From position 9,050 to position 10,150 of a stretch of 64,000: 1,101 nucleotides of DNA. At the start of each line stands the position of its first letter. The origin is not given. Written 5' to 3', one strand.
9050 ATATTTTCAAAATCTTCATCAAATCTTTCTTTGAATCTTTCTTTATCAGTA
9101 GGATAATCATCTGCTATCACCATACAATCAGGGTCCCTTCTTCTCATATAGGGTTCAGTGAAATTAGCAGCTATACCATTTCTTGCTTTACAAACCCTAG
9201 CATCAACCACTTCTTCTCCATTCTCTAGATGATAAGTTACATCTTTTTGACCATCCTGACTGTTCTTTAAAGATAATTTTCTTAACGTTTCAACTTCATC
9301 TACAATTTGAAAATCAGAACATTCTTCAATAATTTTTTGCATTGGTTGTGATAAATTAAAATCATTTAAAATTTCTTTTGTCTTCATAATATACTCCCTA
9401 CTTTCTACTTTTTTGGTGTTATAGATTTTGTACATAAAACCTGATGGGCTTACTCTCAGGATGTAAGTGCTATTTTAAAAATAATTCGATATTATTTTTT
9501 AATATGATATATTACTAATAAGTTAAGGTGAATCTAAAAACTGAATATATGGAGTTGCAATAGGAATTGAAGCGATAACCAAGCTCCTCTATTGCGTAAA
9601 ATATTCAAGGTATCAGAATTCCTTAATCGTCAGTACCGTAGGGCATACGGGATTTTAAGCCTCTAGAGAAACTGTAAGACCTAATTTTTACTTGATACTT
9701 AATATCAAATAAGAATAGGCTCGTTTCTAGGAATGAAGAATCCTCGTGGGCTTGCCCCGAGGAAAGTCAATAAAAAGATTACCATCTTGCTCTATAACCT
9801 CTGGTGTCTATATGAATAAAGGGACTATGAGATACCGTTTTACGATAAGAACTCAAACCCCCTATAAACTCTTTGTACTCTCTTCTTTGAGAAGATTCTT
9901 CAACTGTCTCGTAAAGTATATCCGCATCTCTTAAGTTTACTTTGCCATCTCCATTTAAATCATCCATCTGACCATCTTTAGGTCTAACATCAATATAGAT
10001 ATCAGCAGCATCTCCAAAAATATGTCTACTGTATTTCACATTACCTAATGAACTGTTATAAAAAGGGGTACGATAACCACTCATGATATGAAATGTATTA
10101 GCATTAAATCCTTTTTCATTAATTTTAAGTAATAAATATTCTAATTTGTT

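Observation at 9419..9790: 348-bp mini IS200/IS605 element with intact end-recognition code and omegaRNA-type scaffold but no protein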

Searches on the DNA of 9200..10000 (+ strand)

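Call 59: build_rna_model(alignment_id=A3)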
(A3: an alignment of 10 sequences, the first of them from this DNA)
Model R1 built from alignment A3 (10 sequences, 143 columns); structure: RNAalifold consensus.
model positions 139; base pairs 29; branch points 2; effective number of sequences 1.35; information 0.59 bits per position. Calibrated on 0.2 Mb of random sequence (short: E-values are rough).
structure used (alignment columns):
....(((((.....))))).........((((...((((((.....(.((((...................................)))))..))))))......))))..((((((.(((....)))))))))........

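Call 60: search_with_rna_model(model_id=R1, source=window, max_evalue=10, filters=off)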
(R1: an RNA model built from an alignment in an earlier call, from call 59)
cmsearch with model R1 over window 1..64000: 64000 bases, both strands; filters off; matches with E-value up to 10: 26.
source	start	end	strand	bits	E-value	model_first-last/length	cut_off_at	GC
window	9632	9770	+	154.1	3.5e-41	1-139/139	no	0.4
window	39164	39236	-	12.4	0.21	30-106/139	no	0.29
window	7062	7111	-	11.7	0.31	42-91/139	no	0.24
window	9388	9467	+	10.6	0.63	1-139/139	no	0.34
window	9680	9719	-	10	0.97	49-88/139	no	0.22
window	27468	27532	+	9.9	1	36-101/139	no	0.23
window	42776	42823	-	9.7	1.2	42-91/139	no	0.21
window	27547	27603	+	9.5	1.3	37-96/139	no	0.19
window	10501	10579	-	8.6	2.3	30-106/139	no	0.25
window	40140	40215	-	8.2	3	21-107/139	no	0.29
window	6606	6690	-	7.7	4.3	21-107/139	no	0.21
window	5712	5819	-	7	6.5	1-139/139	no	0.31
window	11218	11301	+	7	6.5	1-139/139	no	0.26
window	1685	1821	-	6.9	7.1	1-139/139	no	0.32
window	16021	16098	+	6.9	7.2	29-107/139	no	0.26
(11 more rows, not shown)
